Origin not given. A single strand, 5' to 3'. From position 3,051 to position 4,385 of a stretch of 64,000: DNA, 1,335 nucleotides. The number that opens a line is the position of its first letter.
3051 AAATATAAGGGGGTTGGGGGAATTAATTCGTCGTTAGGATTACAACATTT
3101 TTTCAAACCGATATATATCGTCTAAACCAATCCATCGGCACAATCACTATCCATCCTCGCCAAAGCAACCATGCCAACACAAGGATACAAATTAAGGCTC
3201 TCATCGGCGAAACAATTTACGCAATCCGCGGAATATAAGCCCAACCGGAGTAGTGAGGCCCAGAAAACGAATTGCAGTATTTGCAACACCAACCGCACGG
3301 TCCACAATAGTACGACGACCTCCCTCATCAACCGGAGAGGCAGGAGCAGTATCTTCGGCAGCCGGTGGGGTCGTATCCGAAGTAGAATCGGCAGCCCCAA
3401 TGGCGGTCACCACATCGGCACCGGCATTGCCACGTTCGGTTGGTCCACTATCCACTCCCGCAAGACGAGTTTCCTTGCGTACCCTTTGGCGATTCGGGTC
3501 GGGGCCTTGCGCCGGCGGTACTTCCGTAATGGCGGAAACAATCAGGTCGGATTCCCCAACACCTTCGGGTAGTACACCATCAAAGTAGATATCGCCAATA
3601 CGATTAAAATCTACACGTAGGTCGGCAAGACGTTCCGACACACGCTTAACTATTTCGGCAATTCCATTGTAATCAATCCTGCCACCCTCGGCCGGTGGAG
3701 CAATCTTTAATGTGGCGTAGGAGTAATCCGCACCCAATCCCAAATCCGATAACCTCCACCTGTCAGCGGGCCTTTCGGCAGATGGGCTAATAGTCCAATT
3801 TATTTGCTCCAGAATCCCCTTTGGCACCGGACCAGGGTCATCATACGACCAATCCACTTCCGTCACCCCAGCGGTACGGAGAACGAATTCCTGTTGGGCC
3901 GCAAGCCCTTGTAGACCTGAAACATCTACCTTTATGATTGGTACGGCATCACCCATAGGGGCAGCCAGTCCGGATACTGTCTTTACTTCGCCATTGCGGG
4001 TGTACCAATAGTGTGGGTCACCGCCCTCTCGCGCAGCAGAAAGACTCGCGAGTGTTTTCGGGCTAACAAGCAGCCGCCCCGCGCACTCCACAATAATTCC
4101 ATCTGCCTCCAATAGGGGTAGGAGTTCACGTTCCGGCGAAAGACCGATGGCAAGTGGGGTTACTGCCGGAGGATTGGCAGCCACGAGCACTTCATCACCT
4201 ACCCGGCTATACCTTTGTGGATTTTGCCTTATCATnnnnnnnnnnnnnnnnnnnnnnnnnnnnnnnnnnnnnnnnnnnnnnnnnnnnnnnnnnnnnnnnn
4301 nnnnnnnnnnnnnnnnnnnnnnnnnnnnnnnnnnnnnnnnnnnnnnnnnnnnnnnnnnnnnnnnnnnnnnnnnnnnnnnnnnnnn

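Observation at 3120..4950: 1.8-kb GC-rich island inside an AT-rich genome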

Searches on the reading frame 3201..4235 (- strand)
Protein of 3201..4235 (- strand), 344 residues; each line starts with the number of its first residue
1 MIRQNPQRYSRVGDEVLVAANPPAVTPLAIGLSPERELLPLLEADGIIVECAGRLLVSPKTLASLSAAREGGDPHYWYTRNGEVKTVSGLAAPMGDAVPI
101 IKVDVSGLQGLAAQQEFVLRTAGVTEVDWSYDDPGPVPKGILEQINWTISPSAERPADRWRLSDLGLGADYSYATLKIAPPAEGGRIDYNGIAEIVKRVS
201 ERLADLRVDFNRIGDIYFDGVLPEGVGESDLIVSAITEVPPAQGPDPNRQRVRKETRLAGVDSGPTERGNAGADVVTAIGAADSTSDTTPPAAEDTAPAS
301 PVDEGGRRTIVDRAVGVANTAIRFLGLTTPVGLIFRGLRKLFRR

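Call 4: search_protein_families(library=pfam, proteins=[window:3201-4235:-], max_evalue=0.1)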
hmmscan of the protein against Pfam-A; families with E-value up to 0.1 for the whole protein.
window:3201-4235:- (344 aa): 0 families

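Call 5: search_protein_families(library=phrogs, proteins=[window:3201-4235:-], max_evalue=0.1)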
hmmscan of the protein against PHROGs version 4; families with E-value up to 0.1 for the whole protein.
window:3201-4235:- (344 aa): 0 families

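Call 7: search_dna_similar(query=window:3201-4235:-, collection=phages, mode=protein, max_evalue=0.01)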
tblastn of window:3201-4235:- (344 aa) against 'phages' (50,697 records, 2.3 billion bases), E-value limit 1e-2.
No match.

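Call 11: find_homologous_proteins(query=window:3201-4235:-, max_evalue=0.01)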
Query window:3201-4235:- (344 aa): 12 proteins with E <= 0.01 among 8000 candidates.
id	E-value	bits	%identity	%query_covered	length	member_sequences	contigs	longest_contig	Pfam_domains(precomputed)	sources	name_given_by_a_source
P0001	1.2e-221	753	100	100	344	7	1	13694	-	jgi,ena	jgi:hypothetical protein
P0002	1.2e-170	586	78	96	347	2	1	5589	-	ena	-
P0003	7.5e-167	573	80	96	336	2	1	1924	-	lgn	-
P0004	1.4e-165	569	80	95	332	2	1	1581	-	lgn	-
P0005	7.1e-147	507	71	96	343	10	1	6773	-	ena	-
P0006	3.2e-137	476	66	100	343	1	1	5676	-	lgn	-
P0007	3.6e-115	403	61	92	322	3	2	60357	-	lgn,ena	-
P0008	2.3e-112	394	65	90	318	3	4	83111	-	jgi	jgi:hypothetical protein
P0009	7.6e-101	356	62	75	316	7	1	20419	-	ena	-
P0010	1.6e-100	355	54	97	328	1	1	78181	-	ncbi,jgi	jgi:hypothetical protein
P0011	2.8e-93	331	52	97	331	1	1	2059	-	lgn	-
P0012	2.5e-23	101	32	78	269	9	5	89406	-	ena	-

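Call 12: find_encoding_contigs(protein=P0008, flank=10000, max_places=3)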
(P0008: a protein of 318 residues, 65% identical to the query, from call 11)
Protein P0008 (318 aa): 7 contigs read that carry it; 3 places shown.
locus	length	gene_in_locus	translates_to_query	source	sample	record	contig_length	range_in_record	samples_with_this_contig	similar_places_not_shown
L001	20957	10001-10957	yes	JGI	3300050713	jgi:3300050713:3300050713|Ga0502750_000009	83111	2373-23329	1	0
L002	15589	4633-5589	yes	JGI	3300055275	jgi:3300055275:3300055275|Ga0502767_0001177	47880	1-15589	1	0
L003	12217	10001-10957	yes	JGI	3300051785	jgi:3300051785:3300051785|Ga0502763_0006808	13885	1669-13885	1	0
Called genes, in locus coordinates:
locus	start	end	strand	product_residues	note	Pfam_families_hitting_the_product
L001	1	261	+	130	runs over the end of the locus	-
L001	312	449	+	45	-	-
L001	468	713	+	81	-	-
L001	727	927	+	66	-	-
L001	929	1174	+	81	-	-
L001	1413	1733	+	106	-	PF01541:GIY-YIG (faint)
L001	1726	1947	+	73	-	-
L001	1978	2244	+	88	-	-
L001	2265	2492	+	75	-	-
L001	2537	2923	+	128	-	-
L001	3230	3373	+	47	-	-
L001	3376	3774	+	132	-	-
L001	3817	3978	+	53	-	-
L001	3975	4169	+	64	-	-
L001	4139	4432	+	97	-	-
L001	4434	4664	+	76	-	-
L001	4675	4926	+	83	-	-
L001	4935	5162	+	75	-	-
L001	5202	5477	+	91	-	-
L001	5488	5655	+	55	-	-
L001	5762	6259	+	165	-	-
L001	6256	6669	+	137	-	-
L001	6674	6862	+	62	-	-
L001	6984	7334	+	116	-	-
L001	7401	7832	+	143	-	-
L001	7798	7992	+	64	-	-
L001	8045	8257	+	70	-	-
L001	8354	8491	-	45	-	-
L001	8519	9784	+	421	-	PF22028:DUF6934 (faint)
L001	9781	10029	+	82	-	-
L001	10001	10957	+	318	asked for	-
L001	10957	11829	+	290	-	-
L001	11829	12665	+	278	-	-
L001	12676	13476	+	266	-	-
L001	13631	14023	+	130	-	-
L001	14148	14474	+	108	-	-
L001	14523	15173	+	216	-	-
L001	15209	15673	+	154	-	-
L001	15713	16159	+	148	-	PF00877:NLPC_P60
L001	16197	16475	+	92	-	-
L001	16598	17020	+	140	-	PF00011:HSP20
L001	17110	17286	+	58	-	-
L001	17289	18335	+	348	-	-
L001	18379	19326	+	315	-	PF03851:UvdE, PF01261:AP_endonuc_2 (weak)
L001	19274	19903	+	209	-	PF01327:Pep_deformylase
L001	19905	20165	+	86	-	-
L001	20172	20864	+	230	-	-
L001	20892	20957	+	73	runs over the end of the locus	-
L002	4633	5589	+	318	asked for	-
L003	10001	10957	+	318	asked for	-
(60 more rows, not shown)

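Call 13: find_encoding_contigs(protein=P0010, flank=10000, max_places=3)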
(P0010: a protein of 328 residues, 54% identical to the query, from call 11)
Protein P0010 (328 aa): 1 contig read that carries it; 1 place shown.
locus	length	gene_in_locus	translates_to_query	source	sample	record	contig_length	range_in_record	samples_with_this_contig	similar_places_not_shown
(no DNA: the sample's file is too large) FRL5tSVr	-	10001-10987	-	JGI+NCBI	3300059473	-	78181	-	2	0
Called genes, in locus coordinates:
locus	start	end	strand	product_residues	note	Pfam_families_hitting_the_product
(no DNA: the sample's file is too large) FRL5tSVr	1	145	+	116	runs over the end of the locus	-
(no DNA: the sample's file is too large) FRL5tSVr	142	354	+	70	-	-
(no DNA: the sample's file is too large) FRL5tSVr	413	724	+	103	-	-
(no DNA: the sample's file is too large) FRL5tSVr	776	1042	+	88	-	-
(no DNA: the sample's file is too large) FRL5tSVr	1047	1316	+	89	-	-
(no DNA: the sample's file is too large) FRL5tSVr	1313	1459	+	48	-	-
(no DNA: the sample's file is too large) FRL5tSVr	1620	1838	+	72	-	-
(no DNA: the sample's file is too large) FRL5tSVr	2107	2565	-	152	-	-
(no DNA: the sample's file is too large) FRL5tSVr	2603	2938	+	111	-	-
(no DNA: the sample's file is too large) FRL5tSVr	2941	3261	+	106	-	PF01541:GIY-YIG (faint)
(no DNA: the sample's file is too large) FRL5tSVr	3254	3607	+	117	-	-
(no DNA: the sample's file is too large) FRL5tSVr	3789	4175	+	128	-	-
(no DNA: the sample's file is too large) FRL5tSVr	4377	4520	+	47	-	-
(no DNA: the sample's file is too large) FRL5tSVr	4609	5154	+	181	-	-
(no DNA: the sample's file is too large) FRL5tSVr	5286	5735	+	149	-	-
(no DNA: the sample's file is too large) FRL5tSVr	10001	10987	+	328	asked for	-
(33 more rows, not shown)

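Call 14: find_encoding_contigs(protein=P0012, flank=10000, max_places=3)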
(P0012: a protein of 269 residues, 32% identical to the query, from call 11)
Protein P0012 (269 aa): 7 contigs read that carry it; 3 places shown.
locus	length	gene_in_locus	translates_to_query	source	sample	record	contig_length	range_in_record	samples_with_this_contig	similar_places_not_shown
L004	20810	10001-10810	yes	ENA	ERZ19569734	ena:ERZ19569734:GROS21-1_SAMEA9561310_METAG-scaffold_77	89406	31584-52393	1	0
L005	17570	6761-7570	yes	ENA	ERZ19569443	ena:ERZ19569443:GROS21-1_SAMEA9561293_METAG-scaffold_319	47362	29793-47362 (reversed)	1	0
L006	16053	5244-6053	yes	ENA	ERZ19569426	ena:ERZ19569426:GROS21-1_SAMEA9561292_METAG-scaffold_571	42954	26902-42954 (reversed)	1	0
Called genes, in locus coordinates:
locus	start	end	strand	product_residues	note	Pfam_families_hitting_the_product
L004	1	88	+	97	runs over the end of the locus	-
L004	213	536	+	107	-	-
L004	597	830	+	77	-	-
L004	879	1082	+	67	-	-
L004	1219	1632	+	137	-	-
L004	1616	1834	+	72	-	-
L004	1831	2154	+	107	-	-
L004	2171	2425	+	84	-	-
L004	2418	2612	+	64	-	-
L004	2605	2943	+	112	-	-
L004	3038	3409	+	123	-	-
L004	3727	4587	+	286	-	-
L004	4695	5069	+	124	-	-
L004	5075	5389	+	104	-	-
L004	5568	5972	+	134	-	PF20472:PDDEXK_11 (weak)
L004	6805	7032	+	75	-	-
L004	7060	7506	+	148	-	-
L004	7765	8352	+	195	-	-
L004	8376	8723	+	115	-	-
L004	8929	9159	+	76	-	-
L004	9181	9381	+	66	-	-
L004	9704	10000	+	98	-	-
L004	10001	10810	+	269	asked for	-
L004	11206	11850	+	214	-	-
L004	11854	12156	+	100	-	-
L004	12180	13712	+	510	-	-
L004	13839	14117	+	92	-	-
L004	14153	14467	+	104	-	-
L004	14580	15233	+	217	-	-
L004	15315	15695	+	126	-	PF00011:HSP20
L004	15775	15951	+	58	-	-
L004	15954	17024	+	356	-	-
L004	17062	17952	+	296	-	PF03851:UvdE, PF01261:AP_endonuc_2 (weak)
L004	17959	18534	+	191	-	PF13640:2OG-FeII_Oxy_3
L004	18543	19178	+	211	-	PF01327:Pep_deformylase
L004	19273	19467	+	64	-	-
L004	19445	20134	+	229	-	-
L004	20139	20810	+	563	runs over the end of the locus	PF02543:Carbam_trans_N, PF16861:Carbam_trans_C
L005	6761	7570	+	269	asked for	-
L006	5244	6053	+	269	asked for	-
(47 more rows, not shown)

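Call 15: find_encoding_contigs(protein=P0007, flank=10000, max_places=3)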
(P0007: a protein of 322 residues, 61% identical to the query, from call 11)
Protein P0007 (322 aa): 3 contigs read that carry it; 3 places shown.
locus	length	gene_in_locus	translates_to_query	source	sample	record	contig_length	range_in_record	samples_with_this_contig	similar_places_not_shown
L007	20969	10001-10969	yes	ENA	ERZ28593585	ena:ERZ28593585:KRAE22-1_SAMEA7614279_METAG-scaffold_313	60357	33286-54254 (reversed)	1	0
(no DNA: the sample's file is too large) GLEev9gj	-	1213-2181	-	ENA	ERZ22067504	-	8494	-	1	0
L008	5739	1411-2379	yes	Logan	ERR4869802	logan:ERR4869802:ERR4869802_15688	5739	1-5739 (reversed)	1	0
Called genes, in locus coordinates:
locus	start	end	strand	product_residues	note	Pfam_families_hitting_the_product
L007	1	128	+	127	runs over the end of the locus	-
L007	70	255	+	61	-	-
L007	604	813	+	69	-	-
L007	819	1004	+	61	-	-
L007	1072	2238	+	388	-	PF00004:AAA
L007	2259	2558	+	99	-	-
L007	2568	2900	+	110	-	-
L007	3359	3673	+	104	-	-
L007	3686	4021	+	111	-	-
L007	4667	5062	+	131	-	-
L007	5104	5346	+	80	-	-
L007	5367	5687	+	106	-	PF01541:GIY-YIG (weak)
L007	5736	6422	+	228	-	-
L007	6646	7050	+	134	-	-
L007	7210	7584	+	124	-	-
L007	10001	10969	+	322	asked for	-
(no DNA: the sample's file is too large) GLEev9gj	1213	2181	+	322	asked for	-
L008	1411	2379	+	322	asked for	-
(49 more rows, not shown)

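Call 21: search_solved_structures(query=A1, max_evalue=10)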
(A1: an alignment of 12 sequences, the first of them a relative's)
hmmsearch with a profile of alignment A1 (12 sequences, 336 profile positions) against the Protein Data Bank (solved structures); distinct sequences matched with E-value up to 10: 1.
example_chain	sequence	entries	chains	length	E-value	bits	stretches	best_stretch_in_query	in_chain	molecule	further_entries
6hyg_A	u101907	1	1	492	0.74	12.2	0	12-53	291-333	IgHG1 and IgHG4 hybrid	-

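Call 25: predict_structure(alignment_id=A1)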
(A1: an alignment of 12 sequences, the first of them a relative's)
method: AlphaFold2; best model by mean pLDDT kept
length: 344 residues; sequences in the alignment: 12
mean_pLDDT: 46.3   pTM: 0.40
mean pLDDT of the five models: 46.3, 45.3, 43.1, 42.0, 42.0
residues with pLDDT >= 90: 0; 70-90: 42; 50-70: 92; < 50: 210
segments of 3 or more residues with pLDDT < 50: 115-135, 157-187, 189-344
pLDDT, mean of each block of 10 residues (from residue 1): 61 66 59 75 77 78 80 67 59 64 62 49 40 50 66 52 30 36 41 44 39 30 34 30 36 28 28 25 25 28 26 26 30 38 37
secondary structure, 60 per line:
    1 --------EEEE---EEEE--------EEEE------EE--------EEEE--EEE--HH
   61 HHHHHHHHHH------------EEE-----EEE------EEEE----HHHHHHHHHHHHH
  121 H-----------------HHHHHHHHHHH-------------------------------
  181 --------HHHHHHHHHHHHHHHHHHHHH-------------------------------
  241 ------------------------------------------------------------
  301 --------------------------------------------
elements in order: E9-12 E16-19 E28-31 E48-51 E54-56 H59-70 E83-85 E91-93 E100-103 H108-121 H139-149 H189-209
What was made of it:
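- Tried and rejected: The first structure prediction, from 12 sequences, was too poor to use (pLDDT 46, call 25).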

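Call 31: search_protein_representatives(alignment_id=A1)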
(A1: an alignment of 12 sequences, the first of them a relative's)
Query: 12 sequences, 336 profile positions. Proteins with E-value up to 0.001 (for the whole library): 122; up to 1e-10: 104; up to 1e-30: 71. The best 122 are listed.
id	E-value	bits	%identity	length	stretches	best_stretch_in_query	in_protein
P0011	2.8e-146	503.5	-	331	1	1-336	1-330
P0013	5.1e-103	361.3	-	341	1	1-332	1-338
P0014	6.5e-101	354.3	-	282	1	1-279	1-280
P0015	2.7e-71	257.0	-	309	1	2-280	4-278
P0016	1.2e-64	235.1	-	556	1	3-301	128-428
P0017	1.2e-62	228.6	-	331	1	2-287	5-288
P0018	4.7e-62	226.6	-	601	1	2-266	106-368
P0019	5.7e-62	226.3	-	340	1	2-286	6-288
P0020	4.8e-61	223.3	-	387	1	2-299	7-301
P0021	8.0e-61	222.6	-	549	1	19-298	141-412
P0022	4.9e-60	219.9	-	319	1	2-272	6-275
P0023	1.3e-59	218.5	-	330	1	3-297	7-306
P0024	1.9e-59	218.0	-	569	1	2-287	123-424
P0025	9.0e-59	215.8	-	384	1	3-307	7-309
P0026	4.4e-58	213.5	-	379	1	2-302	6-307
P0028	1.3e-57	212.0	-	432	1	2-285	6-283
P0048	3.7e-51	190.8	-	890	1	2-316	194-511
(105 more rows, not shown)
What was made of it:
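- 3201..4235 (-): 344-aa gene, the GC peak of the island (54.1% GC; GC1 0.67, GC2 0.51, GC3 0.44). It belongs to an uncharacterised phage protein family. The product has a confident alpha/beta core (residues 1-270), a disordered Ala/Gly/Thr/Pro linker and two C-terminal helices. Homologues: calls 11, 31.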

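Call 34: search_protein_families(library=phrogs, alignment_id=A2, max_evalue=0.01)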
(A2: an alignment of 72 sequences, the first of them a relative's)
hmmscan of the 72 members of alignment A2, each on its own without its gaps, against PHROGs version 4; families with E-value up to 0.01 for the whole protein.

A. member 1, P0001 (344 aa): 0 families

B. families by the number of members that match (of 72 scanned): 3 families
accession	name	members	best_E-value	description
phrog_18880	-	1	0.00014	-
phrog_3489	-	1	0.0034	-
phrog_5553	-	1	0.0046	-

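Call 35: search_protein_families(library=pfam, alignment_id=A2, max_evalue=0.01)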
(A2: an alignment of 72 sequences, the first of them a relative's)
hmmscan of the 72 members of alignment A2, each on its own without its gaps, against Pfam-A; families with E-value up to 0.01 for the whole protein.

A. member 1, P0001 (344 aa): 0 families

B. families by the number of members that match (of 72 scanned): 5 families
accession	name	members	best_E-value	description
PF07691.17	PA14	1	4.8e-07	PA14 domain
PF02095.21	Extensin_1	1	0.00036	Extensin-like protein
PF17718.6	DUF5563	1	0.003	Family of unknown function (DUF5563)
PF03649.18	UPF0014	1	0.0075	Uncharacterised protein family (UPF0014)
PF06240.19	COXG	1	0.0098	Carbon monoxide dehydrogenase subunit G (CoxG)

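Call 37: search_dna_similar(query=P0017, collection=phages, mode=protein, max_evalue=0.001, max_rows=15)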
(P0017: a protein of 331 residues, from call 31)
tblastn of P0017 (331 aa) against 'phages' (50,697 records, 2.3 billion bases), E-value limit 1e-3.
No match.

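Call 38: search_dna_similar(query=P0016, collection=phages, mode=protein, max_evalue=0.001, max_rows=15)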
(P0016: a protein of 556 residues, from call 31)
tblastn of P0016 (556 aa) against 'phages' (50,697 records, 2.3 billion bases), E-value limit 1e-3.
No match.

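Call 39: find_encoding_contigs(protein=P0009, flank=8000, max_places=1)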
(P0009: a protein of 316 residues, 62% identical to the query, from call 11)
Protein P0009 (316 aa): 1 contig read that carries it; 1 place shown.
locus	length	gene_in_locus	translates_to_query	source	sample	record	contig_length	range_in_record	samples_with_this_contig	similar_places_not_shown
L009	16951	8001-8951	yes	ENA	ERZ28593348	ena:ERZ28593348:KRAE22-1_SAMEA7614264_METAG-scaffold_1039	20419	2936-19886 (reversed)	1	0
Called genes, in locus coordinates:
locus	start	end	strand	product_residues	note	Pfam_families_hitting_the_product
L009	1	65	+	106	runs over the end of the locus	PF01541:GIY-YIG (faint)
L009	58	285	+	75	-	-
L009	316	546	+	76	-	-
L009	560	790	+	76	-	-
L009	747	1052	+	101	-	-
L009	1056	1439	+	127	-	-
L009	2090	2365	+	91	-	-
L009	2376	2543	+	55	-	-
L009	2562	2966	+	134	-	-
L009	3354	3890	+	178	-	-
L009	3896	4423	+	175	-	-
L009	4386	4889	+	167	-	-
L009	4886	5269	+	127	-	-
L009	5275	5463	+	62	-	-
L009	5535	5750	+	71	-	-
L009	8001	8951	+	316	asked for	-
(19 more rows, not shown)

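Call 40: find_encoding_contigs(protein=P0005, flank=8000, max_places=1)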
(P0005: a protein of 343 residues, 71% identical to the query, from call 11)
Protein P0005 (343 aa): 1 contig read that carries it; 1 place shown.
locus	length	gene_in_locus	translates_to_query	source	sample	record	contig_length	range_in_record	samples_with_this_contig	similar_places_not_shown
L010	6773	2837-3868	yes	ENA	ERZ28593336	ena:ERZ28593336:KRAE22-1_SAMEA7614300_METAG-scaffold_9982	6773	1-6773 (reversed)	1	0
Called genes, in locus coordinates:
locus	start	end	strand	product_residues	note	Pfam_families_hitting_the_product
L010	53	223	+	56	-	-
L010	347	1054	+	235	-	-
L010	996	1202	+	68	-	-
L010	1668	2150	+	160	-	-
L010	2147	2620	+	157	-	-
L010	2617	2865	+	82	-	-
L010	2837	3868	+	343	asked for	-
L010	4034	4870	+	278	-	-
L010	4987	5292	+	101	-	-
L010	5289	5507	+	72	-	-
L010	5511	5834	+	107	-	-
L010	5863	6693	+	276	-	-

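Call 41: find_encoding_contigs(protein=P0015, flank=8000, max_places=1)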
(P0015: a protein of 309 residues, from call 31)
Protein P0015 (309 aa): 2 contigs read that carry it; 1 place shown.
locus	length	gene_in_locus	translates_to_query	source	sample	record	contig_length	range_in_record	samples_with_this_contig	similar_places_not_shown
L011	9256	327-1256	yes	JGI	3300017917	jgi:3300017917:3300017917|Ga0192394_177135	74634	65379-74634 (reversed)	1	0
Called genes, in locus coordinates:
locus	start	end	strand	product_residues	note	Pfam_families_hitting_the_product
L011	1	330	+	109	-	?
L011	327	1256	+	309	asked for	-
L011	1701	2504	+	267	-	-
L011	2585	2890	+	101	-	-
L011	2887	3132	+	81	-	-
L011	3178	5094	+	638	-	PF07591:PT-HINT (faint), PF08517:AXH, PF14890:Intein_splicing (weak)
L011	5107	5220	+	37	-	-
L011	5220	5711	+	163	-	PF13640:2OG-FeII_Oxy_3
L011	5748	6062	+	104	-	-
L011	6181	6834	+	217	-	-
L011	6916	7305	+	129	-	PF00011:HSP20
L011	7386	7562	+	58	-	-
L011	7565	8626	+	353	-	-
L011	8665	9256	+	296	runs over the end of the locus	PF03851:UvdE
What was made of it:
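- Nearest AT-type relatives: P0015 and P0012 are the positional orthologues (calls 14, 31, 41).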

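Call 42: find_encoding_contigs(protein=P0002, flank=8000, max_places=1)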
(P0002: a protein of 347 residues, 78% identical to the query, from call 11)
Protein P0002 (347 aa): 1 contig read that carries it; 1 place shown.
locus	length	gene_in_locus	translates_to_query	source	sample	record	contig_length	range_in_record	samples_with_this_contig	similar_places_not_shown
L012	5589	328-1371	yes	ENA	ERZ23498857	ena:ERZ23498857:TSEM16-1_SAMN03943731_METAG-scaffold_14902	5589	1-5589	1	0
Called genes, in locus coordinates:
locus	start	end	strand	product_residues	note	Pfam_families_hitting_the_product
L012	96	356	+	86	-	-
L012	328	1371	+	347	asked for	-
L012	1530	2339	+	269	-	-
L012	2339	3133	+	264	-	-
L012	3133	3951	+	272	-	-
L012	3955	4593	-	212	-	-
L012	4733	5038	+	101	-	-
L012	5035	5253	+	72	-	-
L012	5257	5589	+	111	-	?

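Call 44: predict_structure(alignment_id=A2)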
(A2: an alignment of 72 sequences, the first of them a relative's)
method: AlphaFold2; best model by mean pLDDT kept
length: 344 residues; sequences in the alignment: 72
mean_pLDDT: 82.7   pTM: 0.68
mean pLDDT of the five models: 82.7, 82.2, 81.4, 81.2, 80.3
residues with pLDDT >= 90: 199; 70-90: 69; 50-70: 37; < 50: 39
segments of 3 or more residues with pLDDT < 50: 274-276, 278-290, 295-308
pLDDT, mean of each block of 10 residues (from residue 1): 86 87 83 96 98 98 97 95 93 96 96 93 95 95 97 95 96 84 84 90 95 95 95 84 84 90 69 49 43 44 44 51 51 69 64
secondary structure, 60 per line:
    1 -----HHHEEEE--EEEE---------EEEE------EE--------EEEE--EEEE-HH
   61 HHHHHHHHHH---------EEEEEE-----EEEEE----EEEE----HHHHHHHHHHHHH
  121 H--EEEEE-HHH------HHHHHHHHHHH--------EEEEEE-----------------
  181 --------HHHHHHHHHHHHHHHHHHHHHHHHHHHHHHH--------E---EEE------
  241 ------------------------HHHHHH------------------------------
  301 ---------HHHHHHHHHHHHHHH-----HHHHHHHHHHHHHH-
elements in order: E9-12 E15-18 E28-31 E48-51 E54-57 H59-70 E80-85 E91-95 E100-103 H108-121 E124-128 H139-149 E158-163 H189-219 E232-234 H265-270 H310-324 H330-343
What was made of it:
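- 3201..4235 (-): AlphaFold model with pLDDT 82.7: call 44.
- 3207..3308 (-): Codons 310-343, encoding two C-terminal helices. The last one is a cationic amphipathic helix (net charge +5, hydrophobic moment 0.74) that is conserved in the window's subclade only. Secondary structure: call 44.
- Tried and rejected: It was rerun with 72 sequences (call 44).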

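Call 49: fold_search(model_id=the predicted structure, library=viral)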
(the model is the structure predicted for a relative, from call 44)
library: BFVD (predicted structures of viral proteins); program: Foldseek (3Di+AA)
matches with E <= 10: 32; with E <= 0.001: 1
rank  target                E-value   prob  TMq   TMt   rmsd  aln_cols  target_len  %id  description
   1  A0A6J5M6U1            3.5e-23  1.00  0.63  0.43  13.2       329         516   30  Uncharacterized protein [uncultured Caudovirales phage]
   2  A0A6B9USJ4            9.4e-01  0.02  0.07  0.07  24.1       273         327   17  (no name in the UniProt tables at hand)
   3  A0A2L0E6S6            1.4e+00  0.02  0.10  0.07  31.9       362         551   12  SF3 helicase domain-containing protein (Fragment) [Blacklegged tick picorna-like virus 2]
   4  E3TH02                1.8e+00  0.03  0.09  0.09  39.3       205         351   16  ORF2/3 [Torque teno virus 10]
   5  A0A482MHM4            2.2e+00  0.02  0.07  0.09  14.7       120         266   15  (no name in the UniProt tables at hand)
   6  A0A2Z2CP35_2          2.3e+00  0.01  0.11  0.04  36.0       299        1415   11  (no name in the UniProt tables at hand)
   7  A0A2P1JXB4            2.3e+00  0.01  0.08  0.05  38.5       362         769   12  SWIM-type domain-containing protein [Rhodococcus phage Finch]
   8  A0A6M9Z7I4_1          3.3e+00  0.01  0.08  0.03  35.0       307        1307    9  (no name in the UniProt tables at hand)
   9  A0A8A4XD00            3.6e+00  0.04  0.05  0.06  12.6        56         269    9  Nonstructural protein [Cygnus columbianus parvoviridae sp.]
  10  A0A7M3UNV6            3.6e+00  0.01  0.08  0.07  15.8       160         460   13  Peptidase S74 domain-containing protein [Pyramimonas orientalis virus]
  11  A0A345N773            4.0e+00  0.07  0.11  0.28  17.8       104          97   19  (no name in the UniProt tables at hand)
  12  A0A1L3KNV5            4.0e+00  0.00  0.07  0.04  32.4       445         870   12  (no name in the UniProt tables at hand)
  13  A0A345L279            4.3e+00  0.01  0.06  0.12  29.0       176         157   10  Uncharacterized protein [Streptomyces phage Blueeyedbeauty]
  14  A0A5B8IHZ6            4.5e+00  0.06  0.09  0.17  19.9        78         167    9  Uncharacterized protein [Mimiviridae sp. ChoanoV1]
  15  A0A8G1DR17            4.5e+00  0.02  0.07  0.08  32.8       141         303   18  Uncharacterized protein [Fusarium oxysporum alternavirus 1]
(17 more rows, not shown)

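Call 57: find_related_loci(query=A1, collection=viral_contigs, flank=10000)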
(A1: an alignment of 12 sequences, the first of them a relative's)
Query A1 (344 aa) in viral_contigs; peptide patterns used: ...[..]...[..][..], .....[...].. (x = any residue, [..] = any of these).
8 stretches matched a pattern; 1 encode a relative of the query (tblastn E <= 1e-3); 1 distinct loci.
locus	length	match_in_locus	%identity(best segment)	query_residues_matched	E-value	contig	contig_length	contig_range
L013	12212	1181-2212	99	1-344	0e+0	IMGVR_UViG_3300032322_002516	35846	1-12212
